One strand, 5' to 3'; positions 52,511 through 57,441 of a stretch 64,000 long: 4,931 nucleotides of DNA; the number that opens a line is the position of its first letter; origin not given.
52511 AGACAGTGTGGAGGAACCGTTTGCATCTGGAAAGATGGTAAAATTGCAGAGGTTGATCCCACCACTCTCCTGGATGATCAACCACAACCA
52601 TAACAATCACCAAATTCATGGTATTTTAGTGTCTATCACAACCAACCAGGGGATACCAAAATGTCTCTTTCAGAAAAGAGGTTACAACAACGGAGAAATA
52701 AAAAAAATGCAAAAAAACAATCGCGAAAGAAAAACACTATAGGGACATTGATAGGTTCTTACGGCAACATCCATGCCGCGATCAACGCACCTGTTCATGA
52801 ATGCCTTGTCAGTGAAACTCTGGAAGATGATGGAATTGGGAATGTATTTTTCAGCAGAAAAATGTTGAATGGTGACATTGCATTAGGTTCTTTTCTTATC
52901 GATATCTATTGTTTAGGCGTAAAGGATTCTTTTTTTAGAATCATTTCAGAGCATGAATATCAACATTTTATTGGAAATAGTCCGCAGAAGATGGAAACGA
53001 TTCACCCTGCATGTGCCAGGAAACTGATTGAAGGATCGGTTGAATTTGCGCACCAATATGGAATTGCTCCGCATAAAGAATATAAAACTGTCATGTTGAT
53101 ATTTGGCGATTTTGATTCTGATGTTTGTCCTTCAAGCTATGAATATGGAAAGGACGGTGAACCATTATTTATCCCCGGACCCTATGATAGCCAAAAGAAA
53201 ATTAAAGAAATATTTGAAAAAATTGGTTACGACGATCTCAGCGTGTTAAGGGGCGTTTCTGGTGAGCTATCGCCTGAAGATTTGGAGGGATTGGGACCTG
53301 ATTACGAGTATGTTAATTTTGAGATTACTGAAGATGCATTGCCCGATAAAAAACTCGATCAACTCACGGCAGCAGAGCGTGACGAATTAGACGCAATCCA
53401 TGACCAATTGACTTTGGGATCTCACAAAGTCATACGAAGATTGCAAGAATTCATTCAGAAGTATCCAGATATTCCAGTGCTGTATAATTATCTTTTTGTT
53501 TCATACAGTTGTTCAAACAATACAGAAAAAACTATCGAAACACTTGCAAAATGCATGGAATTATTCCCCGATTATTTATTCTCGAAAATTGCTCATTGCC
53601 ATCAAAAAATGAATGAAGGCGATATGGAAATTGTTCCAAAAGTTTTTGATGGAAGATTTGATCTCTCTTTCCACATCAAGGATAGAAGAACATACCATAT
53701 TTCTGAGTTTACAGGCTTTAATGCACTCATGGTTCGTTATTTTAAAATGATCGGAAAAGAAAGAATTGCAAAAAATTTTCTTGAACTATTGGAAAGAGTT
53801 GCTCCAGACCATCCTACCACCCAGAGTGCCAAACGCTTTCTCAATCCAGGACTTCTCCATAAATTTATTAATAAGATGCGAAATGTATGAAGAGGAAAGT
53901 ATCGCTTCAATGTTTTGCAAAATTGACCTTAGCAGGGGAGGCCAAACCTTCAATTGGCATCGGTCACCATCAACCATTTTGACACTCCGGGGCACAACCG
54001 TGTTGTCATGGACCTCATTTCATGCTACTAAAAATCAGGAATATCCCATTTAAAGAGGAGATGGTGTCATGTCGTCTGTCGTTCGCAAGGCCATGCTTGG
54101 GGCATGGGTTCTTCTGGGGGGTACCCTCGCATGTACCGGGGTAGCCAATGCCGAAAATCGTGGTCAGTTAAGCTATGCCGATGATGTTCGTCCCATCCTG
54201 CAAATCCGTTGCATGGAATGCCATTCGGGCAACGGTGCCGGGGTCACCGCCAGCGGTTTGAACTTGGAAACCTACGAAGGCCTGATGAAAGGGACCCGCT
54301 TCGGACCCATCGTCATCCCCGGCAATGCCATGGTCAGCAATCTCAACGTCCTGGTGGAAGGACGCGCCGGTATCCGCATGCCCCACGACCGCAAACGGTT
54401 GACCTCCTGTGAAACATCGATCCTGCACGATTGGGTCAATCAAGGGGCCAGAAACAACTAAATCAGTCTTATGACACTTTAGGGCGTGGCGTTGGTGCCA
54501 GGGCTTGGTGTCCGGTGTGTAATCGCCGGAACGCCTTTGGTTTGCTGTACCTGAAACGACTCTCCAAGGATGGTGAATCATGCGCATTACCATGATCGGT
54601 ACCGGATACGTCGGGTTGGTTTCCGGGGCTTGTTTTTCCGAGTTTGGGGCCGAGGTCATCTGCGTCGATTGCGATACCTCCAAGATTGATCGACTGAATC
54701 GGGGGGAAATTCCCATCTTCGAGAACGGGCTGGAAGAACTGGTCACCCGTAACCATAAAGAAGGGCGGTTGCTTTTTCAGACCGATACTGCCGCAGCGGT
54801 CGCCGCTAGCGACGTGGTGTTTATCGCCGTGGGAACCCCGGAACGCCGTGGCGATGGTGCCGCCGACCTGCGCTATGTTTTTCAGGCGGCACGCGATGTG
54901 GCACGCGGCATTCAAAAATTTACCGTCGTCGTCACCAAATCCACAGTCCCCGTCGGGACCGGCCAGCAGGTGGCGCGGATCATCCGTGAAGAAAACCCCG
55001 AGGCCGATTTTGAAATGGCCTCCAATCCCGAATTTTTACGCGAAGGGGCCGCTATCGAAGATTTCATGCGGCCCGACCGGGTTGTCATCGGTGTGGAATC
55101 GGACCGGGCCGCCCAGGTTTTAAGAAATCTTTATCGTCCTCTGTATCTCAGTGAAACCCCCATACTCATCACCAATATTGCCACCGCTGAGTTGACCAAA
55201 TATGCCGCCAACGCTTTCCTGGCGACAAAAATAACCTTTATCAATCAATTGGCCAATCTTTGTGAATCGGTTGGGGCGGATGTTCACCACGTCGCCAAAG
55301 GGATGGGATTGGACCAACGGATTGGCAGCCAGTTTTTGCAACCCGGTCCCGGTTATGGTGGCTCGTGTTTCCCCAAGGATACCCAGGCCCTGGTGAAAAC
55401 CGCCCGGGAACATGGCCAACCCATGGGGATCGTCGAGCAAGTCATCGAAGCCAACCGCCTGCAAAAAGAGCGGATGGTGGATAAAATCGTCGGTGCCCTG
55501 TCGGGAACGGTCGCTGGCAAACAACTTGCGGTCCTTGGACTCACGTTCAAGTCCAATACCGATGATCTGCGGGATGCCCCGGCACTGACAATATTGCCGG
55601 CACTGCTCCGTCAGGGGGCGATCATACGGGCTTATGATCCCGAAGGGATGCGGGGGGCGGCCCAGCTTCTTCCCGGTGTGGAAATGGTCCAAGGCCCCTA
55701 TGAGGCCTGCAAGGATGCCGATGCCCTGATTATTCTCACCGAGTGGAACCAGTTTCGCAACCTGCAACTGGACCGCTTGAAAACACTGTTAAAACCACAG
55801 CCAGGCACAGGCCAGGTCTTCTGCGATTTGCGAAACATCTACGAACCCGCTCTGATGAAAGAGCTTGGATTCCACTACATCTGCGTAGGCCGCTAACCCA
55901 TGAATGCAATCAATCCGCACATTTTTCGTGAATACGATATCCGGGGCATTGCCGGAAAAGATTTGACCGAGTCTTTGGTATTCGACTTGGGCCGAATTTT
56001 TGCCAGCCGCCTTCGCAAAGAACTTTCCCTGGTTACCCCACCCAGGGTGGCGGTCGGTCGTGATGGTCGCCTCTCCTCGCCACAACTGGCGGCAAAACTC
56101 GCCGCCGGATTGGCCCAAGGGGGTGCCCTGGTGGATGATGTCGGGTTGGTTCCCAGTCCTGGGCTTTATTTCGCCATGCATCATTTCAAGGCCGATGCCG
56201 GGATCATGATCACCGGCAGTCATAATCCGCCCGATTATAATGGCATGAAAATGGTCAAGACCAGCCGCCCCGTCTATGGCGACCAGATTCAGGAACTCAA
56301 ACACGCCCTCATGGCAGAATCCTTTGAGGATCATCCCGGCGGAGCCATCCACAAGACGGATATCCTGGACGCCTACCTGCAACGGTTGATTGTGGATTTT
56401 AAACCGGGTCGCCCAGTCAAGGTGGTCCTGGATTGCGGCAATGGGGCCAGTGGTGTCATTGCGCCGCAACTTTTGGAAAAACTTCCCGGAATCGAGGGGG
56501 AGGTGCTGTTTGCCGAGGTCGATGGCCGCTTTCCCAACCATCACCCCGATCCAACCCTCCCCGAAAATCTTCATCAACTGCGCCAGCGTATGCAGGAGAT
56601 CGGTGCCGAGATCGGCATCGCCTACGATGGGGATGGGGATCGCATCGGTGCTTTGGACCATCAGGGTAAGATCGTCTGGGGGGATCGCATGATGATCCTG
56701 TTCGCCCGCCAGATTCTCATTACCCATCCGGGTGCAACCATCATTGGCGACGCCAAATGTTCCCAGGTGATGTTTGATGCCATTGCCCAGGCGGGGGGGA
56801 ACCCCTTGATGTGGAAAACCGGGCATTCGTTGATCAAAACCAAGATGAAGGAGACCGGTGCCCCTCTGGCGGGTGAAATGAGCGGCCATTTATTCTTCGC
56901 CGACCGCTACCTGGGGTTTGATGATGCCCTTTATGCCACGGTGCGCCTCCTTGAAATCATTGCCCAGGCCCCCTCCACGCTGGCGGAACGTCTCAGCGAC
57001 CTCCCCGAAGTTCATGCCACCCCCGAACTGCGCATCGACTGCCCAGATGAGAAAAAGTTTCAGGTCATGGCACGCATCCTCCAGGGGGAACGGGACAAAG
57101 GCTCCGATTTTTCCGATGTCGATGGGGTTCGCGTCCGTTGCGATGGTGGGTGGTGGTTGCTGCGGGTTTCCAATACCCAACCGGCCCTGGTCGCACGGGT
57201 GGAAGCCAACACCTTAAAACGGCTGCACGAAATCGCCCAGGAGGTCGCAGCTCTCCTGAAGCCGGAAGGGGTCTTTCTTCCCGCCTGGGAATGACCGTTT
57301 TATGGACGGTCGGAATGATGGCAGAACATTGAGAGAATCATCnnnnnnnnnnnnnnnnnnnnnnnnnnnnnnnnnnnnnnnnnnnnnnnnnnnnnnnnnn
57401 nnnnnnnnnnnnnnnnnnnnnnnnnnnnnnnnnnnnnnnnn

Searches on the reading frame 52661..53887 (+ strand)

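Call 4: search_protein_families(library=pfam, proteins=[window:52661-53887:+], max_evalue=0.01)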
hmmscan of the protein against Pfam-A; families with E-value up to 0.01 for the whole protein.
window:52661-53887:+ (409 aa): 1 family
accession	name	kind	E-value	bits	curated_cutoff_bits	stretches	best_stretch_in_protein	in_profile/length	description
PF12781.13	AAA_9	-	0.0095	15.5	27.4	0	217-264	140-187/222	ATP-binding dynein motor region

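Call 48: search_protein_families(library=padloc, proteins=[window:52661-53887:+], max_evalue=0.00001)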
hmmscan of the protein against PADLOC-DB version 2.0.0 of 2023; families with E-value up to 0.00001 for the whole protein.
window:52661-53887:+ (409 aa): 0 families

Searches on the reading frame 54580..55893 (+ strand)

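Call 4: search_protein_families(library=pfam, proteins=[window:54580-55893:+], max_evalue=0.01)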
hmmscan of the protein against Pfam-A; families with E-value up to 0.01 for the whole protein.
window:54580-55893:+ (438 aa): 3 families
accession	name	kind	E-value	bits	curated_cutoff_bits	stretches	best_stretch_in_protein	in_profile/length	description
PF03721.20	UDPG_MGDP_dh_N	-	7.8e-68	228.2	27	1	1-184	1-187/187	UDP-glucose/GDP-mannose dehydrogenase family, NAD binding domain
PF00984.24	UDPG_MGDP_dh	-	2.2e-39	133.9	25.4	1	202-293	2-93/94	UDP-glucose/GDP-mannose dehydrogenase family, central domain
PF03720.21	UDPG_MGDP_dh_C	-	6.6e-29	100.8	30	1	317-423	1-103/103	UDP-glucose/GDP-mannose dehydrogenase family, UDP binding domain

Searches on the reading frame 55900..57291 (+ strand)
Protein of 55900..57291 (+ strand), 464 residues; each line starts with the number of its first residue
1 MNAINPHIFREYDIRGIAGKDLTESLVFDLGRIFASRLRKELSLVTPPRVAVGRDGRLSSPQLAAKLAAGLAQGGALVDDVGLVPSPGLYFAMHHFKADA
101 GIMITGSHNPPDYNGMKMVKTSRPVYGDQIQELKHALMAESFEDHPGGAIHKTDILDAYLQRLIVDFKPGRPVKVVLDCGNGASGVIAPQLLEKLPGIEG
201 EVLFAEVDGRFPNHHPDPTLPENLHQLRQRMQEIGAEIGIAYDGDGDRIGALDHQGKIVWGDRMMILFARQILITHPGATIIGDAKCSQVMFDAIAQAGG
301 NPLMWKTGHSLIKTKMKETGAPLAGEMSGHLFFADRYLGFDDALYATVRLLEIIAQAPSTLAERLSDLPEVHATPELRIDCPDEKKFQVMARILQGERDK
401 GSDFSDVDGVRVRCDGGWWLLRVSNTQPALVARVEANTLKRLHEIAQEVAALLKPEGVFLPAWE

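Call 4: search_protein_families(library=pfam, proteins=[window:55900-57291:+], max_evalue=0.01)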
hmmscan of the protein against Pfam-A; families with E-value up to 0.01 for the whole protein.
window:55900-57291:+ (464 aa): 4 families
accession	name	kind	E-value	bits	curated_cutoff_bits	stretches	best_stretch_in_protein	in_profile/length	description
PF02878.22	PGM_PMM_I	-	3.2e-35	121.3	22.5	1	8-140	3-134/138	Phosphoglucomutase/phosphomannomutase, alpha/beta/alpha domain I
PF02880.22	PGM_PMM_III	-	1.7e-24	86.6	20.7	1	260-370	1-113/115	Phosphoglucomutase/phosphomannomutase, alpha/beta/alpha domain III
PF02879.22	PGM_PMM_II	-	4.3e-22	79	29.3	1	159-256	3-103/103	Phosphoglucomutase/phosphomannomutase, alpha/beta/alpha domain II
PF00408.26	PGM_PMM_IV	-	1.7e-11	44.4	23.1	1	376-451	1-67/68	Phosphoglucomutase/phosphomannomutase, C-terminal domain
